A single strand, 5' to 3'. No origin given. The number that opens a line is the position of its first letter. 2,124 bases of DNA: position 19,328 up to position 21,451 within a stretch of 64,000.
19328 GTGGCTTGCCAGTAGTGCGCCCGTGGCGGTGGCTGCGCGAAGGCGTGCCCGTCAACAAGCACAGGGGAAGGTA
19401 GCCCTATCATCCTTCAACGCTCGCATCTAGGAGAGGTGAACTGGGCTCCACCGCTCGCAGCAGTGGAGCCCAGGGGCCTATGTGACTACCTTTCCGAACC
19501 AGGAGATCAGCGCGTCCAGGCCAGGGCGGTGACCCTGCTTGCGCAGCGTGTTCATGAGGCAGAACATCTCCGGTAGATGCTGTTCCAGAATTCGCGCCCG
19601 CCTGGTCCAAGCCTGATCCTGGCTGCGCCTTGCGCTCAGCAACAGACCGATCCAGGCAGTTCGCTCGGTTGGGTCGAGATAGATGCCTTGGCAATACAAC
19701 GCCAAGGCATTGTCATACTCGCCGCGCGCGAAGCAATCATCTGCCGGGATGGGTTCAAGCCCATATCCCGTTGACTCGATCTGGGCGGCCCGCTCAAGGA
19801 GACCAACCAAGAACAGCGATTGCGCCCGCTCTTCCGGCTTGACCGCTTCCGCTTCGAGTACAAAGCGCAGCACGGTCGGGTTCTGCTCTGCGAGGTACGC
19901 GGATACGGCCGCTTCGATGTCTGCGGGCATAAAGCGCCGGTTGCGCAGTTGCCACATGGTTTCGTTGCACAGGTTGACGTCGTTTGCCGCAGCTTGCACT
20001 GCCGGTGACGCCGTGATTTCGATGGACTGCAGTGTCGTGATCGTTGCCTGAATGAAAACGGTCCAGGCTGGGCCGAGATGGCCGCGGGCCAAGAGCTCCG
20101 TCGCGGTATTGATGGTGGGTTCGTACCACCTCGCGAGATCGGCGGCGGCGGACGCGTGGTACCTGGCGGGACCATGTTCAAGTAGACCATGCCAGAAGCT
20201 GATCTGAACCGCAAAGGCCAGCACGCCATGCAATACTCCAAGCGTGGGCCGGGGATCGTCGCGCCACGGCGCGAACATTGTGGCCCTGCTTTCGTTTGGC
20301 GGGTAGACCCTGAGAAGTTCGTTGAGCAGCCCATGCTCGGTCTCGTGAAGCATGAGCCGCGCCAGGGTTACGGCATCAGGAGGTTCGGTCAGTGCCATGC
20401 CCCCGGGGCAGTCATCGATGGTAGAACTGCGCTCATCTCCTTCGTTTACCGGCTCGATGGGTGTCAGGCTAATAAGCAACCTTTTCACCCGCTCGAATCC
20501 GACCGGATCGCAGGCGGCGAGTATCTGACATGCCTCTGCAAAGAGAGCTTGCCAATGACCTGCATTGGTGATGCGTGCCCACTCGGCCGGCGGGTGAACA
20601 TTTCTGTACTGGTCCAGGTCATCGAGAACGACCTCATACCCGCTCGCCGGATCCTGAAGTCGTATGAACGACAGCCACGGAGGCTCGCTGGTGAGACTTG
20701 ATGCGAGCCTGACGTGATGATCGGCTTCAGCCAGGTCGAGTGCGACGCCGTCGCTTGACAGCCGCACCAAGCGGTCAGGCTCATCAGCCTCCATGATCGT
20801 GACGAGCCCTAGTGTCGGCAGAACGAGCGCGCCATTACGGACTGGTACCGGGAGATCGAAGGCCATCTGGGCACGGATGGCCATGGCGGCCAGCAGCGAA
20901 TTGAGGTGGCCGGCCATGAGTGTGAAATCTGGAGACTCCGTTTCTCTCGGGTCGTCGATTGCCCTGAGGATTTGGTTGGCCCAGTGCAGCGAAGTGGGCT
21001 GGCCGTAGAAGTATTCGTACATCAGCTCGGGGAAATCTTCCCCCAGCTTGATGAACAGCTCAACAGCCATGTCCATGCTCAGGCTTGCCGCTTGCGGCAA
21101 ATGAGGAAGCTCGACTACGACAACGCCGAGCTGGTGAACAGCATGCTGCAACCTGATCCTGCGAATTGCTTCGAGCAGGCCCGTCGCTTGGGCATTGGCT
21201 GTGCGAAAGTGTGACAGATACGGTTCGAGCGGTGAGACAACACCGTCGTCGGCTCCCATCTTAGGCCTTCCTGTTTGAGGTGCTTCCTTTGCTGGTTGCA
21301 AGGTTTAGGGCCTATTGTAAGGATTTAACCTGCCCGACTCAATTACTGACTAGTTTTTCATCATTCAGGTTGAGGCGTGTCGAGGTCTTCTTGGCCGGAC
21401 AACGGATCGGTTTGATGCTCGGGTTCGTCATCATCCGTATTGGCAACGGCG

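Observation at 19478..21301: HExxH/TPR protein occupies the position normally held by infB downstream of nusA; rimP is also absent upstream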

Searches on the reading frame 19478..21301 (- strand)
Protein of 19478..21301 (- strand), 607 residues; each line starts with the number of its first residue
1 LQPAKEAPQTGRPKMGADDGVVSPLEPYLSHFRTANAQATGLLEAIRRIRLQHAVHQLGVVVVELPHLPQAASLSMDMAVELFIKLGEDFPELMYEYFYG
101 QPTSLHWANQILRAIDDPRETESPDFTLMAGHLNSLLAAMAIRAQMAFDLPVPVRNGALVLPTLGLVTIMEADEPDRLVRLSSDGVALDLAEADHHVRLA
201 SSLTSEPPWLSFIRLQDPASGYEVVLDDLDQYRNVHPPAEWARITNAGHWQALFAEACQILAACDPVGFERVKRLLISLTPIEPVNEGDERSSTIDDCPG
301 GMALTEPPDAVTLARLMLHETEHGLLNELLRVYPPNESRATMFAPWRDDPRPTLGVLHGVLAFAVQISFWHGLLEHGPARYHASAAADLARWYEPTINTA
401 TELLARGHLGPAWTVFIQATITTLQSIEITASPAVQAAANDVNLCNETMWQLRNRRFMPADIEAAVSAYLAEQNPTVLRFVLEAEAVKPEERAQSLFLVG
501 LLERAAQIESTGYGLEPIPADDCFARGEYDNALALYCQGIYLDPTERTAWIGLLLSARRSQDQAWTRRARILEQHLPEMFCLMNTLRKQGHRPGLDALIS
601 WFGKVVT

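Call 3: search_protein_families(library=pfam, proteins=[window:19478-21301:-], max_evalue=0.1)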
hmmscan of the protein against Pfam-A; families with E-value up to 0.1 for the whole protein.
window:19478-21301:- (607 aa): 1 family
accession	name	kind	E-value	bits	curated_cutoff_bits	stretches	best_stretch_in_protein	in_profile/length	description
PF13414.12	TPR_11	-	0.011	15.8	26.8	1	521-546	2-27/42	TPR repeat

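Call 4: search_protein_families(library=ncbifam, proteins=[window:19478-21301:-], max_evalue=0.1)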
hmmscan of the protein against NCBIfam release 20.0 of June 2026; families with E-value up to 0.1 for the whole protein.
window:19478-21301:- (607 aa): 2 families
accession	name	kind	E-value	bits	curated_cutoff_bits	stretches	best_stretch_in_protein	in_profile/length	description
TIGR04267.2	mod_HExxH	domain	7.9e-28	97.6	40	1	254-416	1-173/177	aKG-HExxH-type peptide beta-hydroxylase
NF040587.1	rSAM_lost_HExxH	exception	3.7e-19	69.1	225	1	112-358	73-317/364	radical SAM/SPASM protein FxsBH, inactivated beta-hydroxylase extension form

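Call 7: find_homologous_proteins(query=window:19478-21301:-)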
Query window:19478-21301:- (607 aa): 189 proteins with E <= 0.001 among 8000 candidates; the best 120 are listed.
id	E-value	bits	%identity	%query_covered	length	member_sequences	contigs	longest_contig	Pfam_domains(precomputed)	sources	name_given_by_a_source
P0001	0.0e+0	1352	100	98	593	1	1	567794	-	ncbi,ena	-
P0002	2.0e-40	157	30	68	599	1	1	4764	-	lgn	-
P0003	5.6e-37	146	29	86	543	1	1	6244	-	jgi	jgi:HEXXH motif-containing protein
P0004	6.0e-37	146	28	75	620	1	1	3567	-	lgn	-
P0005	1.2e-36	145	29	72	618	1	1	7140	-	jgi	jgi:HEXXH motif-containing protein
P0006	3.5e-36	143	28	88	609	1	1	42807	-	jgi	jgi:HEXXH motif-containing protein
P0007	7.8e-36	142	28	84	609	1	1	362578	-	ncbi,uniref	ncbi:HEXXH motif domain-containing protein [Streptomyces sp. NPDC056660]|uniref:HEXXH motif domain-c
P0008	8.9e-36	142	29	84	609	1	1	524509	-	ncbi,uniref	ncbi:HEXXH motif domain-containing protein [Streptomyces sp. NPDC048179]|uniref:HEXXH motif domain-c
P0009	3.6e-34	137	27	88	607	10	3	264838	-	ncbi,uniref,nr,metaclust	ncbi:HEXXH motif domain-containing protein [Lentzea aerocolonigenes]|uniref:HEXXH motif domain-conta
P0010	4.7e-34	136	31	66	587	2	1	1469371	-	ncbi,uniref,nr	ncbi:HEXXH motif domain-containing protein [Pseudonocardia acaciae]|uniref:HEXXH motif domain-contai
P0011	5.0e-34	136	29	79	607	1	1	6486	-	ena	-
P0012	6.1e-34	136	28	87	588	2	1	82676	-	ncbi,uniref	ncbi:HEXXH motif domain-containing protein [Streptomyces massasporeus]|uniref:HEXXH motif domain-con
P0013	1.4e-33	135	29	79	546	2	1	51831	-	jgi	jgi:HEXXH motif-containing protein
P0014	2.0e-33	134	28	68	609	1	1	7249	-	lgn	-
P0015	2.5e-33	134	29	83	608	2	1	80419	-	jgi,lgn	jgi:HEXXH motif-containing protein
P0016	5.8e-33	133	28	80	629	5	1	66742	-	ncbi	-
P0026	5.0e-32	130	33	56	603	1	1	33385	-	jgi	jgi:HEXXH motif-containing protein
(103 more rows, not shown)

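Call 9: find_encoding_contigs(protein=P0001, flank=10000, max_places=4)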
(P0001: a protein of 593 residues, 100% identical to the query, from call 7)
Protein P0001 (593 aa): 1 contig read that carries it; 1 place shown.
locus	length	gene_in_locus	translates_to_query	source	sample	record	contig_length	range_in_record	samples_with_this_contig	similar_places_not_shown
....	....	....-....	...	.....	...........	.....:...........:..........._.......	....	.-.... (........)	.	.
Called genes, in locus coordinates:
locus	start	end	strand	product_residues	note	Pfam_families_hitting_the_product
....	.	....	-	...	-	?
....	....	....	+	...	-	-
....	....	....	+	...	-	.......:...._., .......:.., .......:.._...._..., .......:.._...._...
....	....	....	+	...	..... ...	-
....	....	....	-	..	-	-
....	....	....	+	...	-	?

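Call 10: list_cluster_members(proteins=[P0001])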
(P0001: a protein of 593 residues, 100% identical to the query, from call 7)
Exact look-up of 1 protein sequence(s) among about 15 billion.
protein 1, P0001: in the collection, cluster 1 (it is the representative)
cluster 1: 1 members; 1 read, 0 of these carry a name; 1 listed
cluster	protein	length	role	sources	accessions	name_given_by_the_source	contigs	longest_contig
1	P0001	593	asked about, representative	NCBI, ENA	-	-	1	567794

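Call 17: find_encoding_contigs(protein=P0007, flank=8000, max_places=2)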
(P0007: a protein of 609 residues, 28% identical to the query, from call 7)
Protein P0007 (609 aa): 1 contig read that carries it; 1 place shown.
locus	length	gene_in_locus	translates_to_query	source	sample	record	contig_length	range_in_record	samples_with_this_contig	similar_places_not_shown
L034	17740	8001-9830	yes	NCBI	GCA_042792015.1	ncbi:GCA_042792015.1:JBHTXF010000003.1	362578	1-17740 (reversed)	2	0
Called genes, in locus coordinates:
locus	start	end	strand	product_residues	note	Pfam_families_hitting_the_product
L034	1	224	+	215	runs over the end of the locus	PF13489:Methyltransf_23, PF01209:Ubie_methyltran (weak), PF13847:Methyltransf_31, PF08241:Methyltransf_11, PF08242:Methyltransf_12, PF13649:Methyltransf_25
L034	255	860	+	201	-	PF00440:TetR_N, PF02796:HTH_7 (faint)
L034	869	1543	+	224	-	PF00072:Response_reg, PF00196:GerE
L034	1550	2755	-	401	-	PF07730:HisKA_3, PF13581:HATPase_c_2 (weak), PF02518:HATPase_c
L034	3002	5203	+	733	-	PF03176:MMPL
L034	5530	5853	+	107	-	-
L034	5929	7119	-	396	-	-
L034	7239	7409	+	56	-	-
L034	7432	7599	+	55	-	-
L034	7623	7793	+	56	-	-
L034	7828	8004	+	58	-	-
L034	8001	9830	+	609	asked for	-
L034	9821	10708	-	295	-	-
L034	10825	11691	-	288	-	PF01073:3Beta_HSD (weak), PF05368:NmrA, PF07993:NAD_binding_4 (weak), PF13460:NAD_binding_10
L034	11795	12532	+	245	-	PF00440:TetR_N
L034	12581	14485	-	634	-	PF00501:AMP-binding, PF23562:AMP-binding_C_3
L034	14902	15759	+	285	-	PF01575:MaoC_dehydratas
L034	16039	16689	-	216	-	PF00440:TetR_N, PF21943:TetR_C_46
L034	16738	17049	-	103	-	PF14012:DUF4229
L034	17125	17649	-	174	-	PF00583:Acetyltransf_1, PF13673:Acetyltransf_10 (weak), PF13508:Acetyltransf_7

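Call 18: find_encoding_contigs(protein=P0006, flank=8000, max_places=2)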
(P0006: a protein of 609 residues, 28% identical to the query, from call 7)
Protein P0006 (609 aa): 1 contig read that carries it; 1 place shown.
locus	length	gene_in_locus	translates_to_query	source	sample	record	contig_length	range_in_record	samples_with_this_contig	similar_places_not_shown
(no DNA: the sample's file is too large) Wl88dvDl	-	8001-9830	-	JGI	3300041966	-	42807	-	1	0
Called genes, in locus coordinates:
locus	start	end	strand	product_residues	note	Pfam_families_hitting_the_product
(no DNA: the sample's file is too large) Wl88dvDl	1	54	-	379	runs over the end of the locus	PF02771:Acyl-CoA_dh_N, PF02770:Acyl-CoA_dh_M, PF00441:Acyl-CoA_dh_1, PF08028:Acyl-CoA_dh_2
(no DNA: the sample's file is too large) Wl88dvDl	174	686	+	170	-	PF04138:GtrA_DPMS_TM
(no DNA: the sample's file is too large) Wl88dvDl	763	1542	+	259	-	PF00459:Inositol_P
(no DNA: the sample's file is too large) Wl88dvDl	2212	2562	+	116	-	PF05973:Gp49 (weak)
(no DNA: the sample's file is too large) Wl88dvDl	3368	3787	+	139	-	PF13560:HTH_31, PF01381:HTH_3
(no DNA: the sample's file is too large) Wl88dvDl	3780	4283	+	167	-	-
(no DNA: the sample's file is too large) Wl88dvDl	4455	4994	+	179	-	-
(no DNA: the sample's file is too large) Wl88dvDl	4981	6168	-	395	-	PF01039:Carboxyl_trans, PF03255:ACCA (weak)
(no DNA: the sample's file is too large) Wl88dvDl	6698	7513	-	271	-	PF03372:Exo_endo_phos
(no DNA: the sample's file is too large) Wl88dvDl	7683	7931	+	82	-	-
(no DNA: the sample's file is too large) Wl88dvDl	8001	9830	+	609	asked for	-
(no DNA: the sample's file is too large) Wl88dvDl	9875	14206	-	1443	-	PF00931:NB-ARC (weak), PF25000:DUF7779, PF13424:TPR_12, PF13374:TPR_10 (weak), PF13424:TPR_12, PF13374:TPR_10 (weak), PF13424:TPR_12 (weak)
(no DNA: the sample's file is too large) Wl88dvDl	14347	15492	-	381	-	PF00004:AAA (faint), PF07728:AAA_5 (weak)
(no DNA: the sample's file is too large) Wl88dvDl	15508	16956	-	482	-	PF19956:EAD2, PF19916:VMAP-M0, PF20028:VMAP-C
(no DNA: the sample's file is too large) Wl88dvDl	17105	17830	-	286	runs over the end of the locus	PF13676:TIR_2, PF19956:EAD2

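Call 20: find_encoding_contigs(protein=P0002, flank=8000, max_places=2)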
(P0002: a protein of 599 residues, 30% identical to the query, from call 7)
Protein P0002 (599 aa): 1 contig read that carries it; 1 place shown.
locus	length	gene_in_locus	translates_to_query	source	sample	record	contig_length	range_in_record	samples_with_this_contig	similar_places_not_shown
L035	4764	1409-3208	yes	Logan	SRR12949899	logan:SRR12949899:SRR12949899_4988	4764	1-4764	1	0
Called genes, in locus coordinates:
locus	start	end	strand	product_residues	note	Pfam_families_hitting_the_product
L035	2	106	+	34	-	?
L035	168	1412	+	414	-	PF04055:Radical_SAM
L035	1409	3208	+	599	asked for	-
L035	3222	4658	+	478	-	PF05977:MFS_3, PF07690:MFS_1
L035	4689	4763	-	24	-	?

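Call 21: find_encoding_contigs(protein=P0010, flank=6000, max_places=2)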
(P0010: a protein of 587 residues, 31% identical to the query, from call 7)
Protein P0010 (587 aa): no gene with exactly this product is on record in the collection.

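Call 31: find_encoding_contigs(protein=P0003, flank=5000, max_places=2)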
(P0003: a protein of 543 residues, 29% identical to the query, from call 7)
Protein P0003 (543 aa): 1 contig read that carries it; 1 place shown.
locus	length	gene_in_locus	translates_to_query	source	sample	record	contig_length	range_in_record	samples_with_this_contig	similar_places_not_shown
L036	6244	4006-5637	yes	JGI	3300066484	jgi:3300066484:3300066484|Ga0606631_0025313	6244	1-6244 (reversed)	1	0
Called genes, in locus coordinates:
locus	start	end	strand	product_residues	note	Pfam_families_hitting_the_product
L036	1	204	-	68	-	?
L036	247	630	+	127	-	PF01638:HxlR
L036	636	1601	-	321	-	-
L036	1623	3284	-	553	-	PF00931:NB-ARC, PF25000:DUF7779, PF13424:TPR_12, PF13374:TPR_10 (weak)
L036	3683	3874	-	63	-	-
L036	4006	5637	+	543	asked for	-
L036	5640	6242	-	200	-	?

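Call 32: find_encoding_contigs(protein=P0005, flank=5000, max_places=2)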
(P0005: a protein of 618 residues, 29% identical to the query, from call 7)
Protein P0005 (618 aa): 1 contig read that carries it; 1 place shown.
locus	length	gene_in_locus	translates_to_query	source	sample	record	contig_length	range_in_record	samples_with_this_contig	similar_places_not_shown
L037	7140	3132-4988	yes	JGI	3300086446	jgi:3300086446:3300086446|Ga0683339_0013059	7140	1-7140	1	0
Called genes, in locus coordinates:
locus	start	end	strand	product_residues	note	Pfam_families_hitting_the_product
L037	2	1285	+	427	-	?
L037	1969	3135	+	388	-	PF04055:Radical_SAM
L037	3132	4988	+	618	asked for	-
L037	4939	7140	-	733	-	?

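Call 33: find_encoding_contigs(protein=P0009, flank=6000, max_places=2)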
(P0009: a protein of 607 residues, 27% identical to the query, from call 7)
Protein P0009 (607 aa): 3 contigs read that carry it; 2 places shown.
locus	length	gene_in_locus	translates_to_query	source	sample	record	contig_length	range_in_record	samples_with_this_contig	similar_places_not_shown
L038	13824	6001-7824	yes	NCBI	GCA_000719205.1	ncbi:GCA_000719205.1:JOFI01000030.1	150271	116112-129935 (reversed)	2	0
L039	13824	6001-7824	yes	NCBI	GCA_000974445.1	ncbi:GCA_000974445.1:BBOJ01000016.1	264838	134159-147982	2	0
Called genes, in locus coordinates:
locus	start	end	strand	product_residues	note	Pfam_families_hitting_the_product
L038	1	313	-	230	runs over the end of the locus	-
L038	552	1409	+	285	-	PF12844:HTH_19 (weak), PF13560:HTH_31, PF19054:DUF5753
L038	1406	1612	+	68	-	PF04149:DUF397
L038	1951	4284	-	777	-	PF00931:NB-ARC, PF13424:TPR_12 (weak), PF13374:TPR_10 (weak), PF13424:TPR_12, PF13374:TPR_10 (weak), PF13424:TPR_12, PF13374:TPR_10 (weak)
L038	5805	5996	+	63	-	-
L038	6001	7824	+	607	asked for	-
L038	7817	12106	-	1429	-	PF00931:NB-ARC, PF13424:TPR_12 (weak), PF13374:TPR_10 (weak), PF13424:TPR_12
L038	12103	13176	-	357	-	PF00004:AAA (faint), PF07728:AAA_5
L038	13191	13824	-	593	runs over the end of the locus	PF19916:VMAP-M0, PF20028:VMAP-C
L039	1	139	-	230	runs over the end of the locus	-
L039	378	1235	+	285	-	PF12844:HTH_19 (weak), PF13560:HTH_31, PF19054:DUF5753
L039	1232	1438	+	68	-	PF04149:DUF397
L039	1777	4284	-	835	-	PF00931:NB-ARC, PF25000:DUF7779, PF13424:TPR_12, PF13374:TPR_10 (weak), PF13424:TPR_12, PF13374:TPR_10 (weak), PF13424:TPR_12, PF13374:TPR_10 (weak)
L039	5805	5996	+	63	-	-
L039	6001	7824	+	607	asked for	-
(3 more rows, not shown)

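Call 34: find_encoding_contigs(protein=P0016, flank=6000, max_places=2)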
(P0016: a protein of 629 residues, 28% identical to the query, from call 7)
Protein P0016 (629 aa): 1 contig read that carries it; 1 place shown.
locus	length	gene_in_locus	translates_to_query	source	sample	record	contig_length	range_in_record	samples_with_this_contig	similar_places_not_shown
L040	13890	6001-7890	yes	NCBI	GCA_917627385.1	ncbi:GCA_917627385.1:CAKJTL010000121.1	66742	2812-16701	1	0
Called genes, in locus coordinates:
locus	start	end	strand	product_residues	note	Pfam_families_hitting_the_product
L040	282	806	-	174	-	-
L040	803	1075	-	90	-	PF08681:TacA1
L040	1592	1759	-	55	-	PF13276:HTH_21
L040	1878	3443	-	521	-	PF13676:TIR_2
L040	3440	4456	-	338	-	-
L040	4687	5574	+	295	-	PF19955:EAD1, PF13676:TIR_2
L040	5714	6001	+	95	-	-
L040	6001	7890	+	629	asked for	-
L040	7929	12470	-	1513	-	PF00931:NB-ARC, PF25000:DUF7779, PF24885:TPR_NPHP3 (faint), PF13374:TPR_10 (weak), PF13424:TPR_12 (weak), PF13374:TPR_10, PF13424:TPR_12, PF13374:TPR_10 (weak)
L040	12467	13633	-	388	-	PF07728:AAA_5 (weak)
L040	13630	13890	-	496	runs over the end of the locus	PF19956:EAD2, PF19916:VMAP-M0, PF20028:VMAP-C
